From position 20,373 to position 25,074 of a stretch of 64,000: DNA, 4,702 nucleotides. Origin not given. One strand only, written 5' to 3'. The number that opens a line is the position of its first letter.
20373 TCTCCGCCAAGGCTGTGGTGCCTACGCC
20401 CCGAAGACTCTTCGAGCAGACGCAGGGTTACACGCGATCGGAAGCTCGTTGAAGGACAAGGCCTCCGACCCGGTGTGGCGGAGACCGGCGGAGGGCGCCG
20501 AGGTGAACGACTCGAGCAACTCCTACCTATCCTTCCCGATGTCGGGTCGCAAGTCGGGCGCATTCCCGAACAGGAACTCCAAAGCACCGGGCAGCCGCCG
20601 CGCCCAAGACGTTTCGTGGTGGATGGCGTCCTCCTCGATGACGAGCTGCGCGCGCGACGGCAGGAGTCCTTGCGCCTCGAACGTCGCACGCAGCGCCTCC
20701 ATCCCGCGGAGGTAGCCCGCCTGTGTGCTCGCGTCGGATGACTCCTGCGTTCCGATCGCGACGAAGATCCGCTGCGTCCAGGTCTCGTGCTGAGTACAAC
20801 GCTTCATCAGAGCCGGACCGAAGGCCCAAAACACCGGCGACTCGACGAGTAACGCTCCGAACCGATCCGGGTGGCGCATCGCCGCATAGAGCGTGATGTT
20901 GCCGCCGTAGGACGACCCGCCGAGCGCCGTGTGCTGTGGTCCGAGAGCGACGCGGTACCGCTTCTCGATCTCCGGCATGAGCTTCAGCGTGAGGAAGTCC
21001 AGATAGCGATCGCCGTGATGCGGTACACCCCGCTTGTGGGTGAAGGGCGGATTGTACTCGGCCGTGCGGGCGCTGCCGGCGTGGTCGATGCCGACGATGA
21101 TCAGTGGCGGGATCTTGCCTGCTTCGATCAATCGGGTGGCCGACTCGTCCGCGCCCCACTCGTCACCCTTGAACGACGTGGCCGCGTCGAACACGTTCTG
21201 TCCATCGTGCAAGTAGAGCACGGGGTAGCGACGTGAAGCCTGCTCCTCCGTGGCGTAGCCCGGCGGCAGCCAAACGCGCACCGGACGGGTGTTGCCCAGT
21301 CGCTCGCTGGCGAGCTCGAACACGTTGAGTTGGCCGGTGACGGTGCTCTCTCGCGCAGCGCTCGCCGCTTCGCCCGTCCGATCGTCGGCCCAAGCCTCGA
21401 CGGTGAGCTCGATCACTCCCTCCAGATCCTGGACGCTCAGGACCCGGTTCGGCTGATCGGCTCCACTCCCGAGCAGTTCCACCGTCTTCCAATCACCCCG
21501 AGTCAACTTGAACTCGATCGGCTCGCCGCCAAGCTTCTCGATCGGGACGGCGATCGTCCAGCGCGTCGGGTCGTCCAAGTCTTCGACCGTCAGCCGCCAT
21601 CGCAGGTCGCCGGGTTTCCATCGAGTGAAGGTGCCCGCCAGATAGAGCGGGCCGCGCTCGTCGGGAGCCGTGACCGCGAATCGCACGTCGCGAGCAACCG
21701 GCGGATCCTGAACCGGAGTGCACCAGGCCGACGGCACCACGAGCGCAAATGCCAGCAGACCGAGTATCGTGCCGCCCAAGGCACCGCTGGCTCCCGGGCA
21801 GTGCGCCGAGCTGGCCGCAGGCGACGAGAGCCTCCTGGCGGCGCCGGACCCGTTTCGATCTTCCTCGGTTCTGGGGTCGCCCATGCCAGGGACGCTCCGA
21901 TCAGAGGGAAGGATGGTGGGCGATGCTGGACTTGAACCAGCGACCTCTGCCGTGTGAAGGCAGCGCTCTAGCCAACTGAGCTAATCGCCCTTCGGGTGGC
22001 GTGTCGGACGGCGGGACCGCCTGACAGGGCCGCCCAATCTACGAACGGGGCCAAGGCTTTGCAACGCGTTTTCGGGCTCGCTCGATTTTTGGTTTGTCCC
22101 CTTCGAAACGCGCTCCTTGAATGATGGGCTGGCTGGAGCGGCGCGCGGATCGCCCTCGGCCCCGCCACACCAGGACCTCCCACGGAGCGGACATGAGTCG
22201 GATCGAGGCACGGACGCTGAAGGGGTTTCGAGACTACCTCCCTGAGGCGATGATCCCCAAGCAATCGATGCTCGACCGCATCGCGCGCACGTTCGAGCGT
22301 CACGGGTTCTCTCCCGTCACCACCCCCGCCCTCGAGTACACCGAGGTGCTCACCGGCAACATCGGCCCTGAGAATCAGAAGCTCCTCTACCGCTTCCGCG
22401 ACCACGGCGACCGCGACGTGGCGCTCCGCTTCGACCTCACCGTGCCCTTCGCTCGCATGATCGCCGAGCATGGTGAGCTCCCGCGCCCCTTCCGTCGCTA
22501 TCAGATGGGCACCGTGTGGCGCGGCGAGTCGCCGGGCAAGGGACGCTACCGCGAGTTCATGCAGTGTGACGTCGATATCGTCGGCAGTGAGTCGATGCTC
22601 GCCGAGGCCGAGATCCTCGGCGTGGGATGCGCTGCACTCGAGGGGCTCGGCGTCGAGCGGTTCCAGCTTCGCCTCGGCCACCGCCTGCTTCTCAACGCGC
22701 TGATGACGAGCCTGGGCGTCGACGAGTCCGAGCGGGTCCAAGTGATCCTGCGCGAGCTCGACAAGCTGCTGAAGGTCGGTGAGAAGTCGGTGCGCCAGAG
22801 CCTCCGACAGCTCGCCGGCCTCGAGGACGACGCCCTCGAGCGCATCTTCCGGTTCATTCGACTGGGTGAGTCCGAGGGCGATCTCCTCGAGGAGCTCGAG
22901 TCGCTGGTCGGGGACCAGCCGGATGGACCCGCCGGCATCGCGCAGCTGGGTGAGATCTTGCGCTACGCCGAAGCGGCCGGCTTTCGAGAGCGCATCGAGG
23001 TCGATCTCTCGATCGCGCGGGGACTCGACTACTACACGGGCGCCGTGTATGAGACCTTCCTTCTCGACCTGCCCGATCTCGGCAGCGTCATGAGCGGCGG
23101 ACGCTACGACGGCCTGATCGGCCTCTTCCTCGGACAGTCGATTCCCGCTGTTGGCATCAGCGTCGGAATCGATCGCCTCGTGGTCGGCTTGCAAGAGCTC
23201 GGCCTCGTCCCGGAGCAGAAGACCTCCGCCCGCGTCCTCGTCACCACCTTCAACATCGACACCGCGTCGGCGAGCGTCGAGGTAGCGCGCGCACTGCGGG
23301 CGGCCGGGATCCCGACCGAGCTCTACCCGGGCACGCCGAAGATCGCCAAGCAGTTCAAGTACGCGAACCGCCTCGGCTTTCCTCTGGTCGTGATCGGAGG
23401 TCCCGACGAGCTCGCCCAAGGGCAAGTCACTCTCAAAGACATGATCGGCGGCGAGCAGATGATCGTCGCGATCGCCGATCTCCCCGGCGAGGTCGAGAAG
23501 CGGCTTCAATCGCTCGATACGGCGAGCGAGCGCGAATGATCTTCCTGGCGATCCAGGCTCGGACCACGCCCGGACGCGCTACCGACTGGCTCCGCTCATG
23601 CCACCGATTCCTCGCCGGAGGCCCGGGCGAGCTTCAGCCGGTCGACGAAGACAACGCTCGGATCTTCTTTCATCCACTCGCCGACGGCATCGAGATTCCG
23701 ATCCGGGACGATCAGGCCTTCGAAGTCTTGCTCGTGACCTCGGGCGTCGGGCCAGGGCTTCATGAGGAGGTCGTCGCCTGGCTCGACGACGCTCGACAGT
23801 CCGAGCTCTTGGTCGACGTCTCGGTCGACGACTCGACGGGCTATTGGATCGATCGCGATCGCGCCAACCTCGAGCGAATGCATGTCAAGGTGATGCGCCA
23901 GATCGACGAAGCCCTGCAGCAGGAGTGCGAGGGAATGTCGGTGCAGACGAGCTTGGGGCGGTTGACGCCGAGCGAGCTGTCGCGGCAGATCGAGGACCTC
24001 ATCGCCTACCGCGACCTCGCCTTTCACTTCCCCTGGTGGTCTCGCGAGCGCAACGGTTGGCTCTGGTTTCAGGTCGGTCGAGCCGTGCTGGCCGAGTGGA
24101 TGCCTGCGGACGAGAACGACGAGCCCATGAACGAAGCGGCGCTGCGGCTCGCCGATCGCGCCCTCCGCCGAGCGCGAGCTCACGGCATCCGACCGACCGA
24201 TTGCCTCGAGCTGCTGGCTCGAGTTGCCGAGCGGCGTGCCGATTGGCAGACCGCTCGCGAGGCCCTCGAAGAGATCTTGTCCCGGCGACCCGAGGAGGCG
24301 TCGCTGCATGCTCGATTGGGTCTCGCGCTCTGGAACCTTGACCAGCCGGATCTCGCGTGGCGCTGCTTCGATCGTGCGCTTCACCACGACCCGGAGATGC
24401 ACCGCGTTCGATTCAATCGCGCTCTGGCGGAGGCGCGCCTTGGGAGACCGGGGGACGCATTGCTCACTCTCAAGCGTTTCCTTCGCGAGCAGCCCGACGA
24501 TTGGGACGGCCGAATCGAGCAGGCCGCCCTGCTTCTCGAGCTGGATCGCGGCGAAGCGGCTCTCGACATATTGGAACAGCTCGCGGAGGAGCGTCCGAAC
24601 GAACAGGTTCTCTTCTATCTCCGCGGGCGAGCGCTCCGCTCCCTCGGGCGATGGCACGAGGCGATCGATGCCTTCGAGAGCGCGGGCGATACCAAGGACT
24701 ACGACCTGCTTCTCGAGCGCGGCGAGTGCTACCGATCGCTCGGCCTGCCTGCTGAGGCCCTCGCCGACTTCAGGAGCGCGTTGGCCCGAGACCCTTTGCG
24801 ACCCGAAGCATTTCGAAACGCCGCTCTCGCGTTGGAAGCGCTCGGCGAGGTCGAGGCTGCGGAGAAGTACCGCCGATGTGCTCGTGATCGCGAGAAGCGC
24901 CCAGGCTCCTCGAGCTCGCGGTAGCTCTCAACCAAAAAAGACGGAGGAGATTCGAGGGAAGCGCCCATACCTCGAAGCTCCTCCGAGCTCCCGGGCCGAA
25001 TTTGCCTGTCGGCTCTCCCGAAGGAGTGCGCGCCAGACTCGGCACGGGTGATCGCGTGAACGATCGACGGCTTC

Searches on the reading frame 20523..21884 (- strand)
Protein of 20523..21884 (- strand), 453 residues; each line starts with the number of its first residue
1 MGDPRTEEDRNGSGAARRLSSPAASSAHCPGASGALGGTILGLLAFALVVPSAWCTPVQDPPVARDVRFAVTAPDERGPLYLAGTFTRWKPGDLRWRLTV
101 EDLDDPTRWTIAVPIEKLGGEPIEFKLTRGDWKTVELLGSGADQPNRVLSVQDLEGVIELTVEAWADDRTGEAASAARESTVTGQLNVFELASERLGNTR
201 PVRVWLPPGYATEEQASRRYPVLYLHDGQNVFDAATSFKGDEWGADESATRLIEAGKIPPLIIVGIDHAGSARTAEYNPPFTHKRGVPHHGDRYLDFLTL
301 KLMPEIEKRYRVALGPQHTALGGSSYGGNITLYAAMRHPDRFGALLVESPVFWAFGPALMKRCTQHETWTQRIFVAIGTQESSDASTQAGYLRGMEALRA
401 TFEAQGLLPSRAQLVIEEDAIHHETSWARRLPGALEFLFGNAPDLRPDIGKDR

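Call 55: search_protein_families(library=pfam, proteins=[window:20523-21884:-])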
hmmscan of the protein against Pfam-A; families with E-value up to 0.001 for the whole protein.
window:20523-21884:- (453 aa): 3 families
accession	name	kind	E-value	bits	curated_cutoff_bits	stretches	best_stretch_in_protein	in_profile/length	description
PF00756.26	Esterase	-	1.4e-27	97.5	22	1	193-437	1-250/251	Putative esterase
PF00561.26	Abhydrolase_1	-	6.2e-05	23.2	25.8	1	311-363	63-117/245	alpha/beta hydrolase fold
PF00326.27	Peptidase_S9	-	0.00019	21.4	22.6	1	316-352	63-99/213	Prolyl oligopeptidase family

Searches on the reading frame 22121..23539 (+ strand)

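Call 55: search_protein_families(library=pfam, proteins=[window:22121-23539:+])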
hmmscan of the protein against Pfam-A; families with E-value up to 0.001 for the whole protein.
window:22121-23539:+ (472 aa): 4 families
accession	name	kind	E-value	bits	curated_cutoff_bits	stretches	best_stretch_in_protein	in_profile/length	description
PF13393.11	tRNA-synt_His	-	6.9e-53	180.3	25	1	35-353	1-308/308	Histidyl-tRNA synthetase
PF03129.25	HGTP_anticodon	-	6.6e-14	52.3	21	1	372-460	2-93/94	Anticodon binding domain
PF00587.30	tRNA-synt_2b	-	1.6e-05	25.5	29.3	1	90-161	1-77/179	tRNA synthetase class II core domain (G, H, P, S and T)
PF00152.25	tRNA-synt_2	-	0.00017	21.2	25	0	27-74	5-52/308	tRNA synthetases class II (D, K and N)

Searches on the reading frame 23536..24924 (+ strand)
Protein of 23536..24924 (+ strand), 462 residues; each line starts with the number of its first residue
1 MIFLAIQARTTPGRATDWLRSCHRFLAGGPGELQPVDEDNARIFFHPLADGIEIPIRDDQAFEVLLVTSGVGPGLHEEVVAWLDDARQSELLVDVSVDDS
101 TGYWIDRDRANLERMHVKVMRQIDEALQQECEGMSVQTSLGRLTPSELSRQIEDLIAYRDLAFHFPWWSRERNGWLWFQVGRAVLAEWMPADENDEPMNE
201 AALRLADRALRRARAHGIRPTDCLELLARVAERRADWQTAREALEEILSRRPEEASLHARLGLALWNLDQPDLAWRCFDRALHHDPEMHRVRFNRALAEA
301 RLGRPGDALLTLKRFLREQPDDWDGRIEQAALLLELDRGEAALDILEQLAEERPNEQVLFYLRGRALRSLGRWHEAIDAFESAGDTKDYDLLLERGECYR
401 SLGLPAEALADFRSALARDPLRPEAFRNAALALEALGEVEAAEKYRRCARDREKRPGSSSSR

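Call 55: search_protein_families(library=pfam, proteins=[window:23536-24924:+])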
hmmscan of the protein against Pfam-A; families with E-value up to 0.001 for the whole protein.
window:23536-24924:+ (462 aa): 14 families
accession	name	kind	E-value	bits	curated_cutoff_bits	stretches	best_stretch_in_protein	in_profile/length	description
PF13432.12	TPR_16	-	3.3e-19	69.4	32.7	4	261-322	3-64/65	Tetratricopeptide repeat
PF00515.34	TPR_1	-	1.9e-18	65.9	27.8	1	390-420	2-32/34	Tetratricopeptide repeat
PF13428.12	TPR_14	-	1.4e-17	62.8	23.5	0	390-430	2-42/44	Tetratricopeptide repeat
PF07719.23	TPR_2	-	2.2e-16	59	27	0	391-420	3-32/34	Tetratricopeptide repeat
PF13371.12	TPR_9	-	9.5e-15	54.8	35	2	265-324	5-64/73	Tetratricopeptide repeat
PF13174.12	TPR_6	-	8e-14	51.7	26.3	0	223-253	2-32/33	Tetratricopeptide repeat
PF13431.12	TPR_17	-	4.1e-13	48.9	24.4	0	412-443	2-33/34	Tetratricopeptide repeat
PF14559.12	TPR_19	-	5.2e-13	49.6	25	1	303-357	5-59/68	Tetratricopeptide repeat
PF13181.12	TPR_8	-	6.6e-10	38.8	25.7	0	390-420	2-32/34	Tetratricopeptide repeat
PF12895.13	ANAPC3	-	1.7e-08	35.1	27.2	0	308-382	8-81/82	Anaphase-promoting complex, cyclosome, subunit 3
PF13424.12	TPR_12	-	5.5e-08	33.3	30.1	0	340-383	27-71/77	Tetratricopeptide repeat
PF13414.12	TPR_11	-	1.2e-07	31.7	26.8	0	399-437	4-42/42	TPR repeat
PF23914.1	TPR_CcmH_CycH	-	1e-05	25.9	42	0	244-351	39-149/158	Cytochrome c-type biogenesis protein H TPR domain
PF25064.1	ARM_TT21_5th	-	0.00042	21.1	27.8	0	226-313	6-96/117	TT21 fifth ARM repeats domain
